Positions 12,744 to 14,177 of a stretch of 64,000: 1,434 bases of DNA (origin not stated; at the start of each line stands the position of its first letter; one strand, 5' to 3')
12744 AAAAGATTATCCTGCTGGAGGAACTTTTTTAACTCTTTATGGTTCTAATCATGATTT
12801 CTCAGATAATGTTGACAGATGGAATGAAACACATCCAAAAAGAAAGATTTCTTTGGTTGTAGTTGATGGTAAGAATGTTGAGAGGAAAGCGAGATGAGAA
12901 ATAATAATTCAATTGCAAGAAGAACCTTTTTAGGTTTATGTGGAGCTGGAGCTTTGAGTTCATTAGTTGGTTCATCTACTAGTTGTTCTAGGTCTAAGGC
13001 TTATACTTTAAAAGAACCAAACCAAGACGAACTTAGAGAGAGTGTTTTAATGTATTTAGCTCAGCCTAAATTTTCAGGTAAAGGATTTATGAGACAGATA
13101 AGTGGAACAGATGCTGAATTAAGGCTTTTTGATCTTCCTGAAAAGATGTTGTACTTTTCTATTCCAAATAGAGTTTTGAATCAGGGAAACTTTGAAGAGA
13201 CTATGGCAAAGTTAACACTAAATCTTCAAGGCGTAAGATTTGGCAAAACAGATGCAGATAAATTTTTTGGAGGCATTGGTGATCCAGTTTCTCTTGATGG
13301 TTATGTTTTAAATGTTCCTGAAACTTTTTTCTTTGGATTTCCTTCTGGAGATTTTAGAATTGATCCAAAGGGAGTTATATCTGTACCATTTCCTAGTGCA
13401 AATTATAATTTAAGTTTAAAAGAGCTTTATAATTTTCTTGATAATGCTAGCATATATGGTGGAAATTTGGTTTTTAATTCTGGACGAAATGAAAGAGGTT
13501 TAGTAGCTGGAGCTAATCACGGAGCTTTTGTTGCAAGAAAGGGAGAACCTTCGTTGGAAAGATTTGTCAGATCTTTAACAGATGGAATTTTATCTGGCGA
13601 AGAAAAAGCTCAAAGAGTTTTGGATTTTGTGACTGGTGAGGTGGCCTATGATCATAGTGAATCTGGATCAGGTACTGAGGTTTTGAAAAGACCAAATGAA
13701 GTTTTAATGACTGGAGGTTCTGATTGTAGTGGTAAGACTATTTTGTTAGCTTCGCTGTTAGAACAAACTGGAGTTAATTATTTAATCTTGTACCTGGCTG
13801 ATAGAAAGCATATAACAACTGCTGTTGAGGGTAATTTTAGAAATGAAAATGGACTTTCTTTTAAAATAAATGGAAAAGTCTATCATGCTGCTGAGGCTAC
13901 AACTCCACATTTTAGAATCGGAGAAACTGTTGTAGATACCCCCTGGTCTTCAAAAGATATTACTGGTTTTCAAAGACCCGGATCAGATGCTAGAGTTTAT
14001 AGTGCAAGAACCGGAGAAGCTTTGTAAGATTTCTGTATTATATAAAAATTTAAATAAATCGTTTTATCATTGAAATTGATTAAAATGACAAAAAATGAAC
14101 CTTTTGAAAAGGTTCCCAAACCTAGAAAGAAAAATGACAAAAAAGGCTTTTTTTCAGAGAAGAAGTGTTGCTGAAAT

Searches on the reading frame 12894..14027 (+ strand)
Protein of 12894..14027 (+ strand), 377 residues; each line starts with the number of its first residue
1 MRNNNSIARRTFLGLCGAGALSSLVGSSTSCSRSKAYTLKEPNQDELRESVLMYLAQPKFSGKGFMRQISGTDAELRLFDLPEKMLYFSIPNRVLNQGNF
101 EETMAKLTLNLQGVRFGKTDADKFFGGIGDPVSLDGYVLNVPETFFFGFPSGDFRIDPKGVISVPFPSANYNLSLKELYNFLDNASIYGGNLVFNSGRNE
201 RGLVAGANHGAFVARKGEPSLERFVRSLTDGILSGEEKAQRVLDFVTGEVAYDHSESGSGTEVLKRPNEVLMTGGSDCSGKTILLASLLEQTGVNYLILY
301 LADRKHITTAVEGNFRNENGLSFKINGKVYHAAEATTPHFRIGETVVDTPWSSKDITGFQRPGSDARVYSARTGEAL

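Call 46: search_protein_families(library=pfam, proteins=[window:12894-14027:+], max_evalue=0.001)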
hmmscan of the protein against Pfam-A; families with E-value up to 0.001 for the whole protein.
window:12894-14027:+ (377 aa): 1 family
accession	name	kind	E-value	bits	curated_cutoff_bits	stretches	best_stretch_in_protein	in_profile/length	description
PF01841.26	Transglut_core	-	0.00044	20.9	23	1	224-294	3-70/108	Transglutaminase-like superfamily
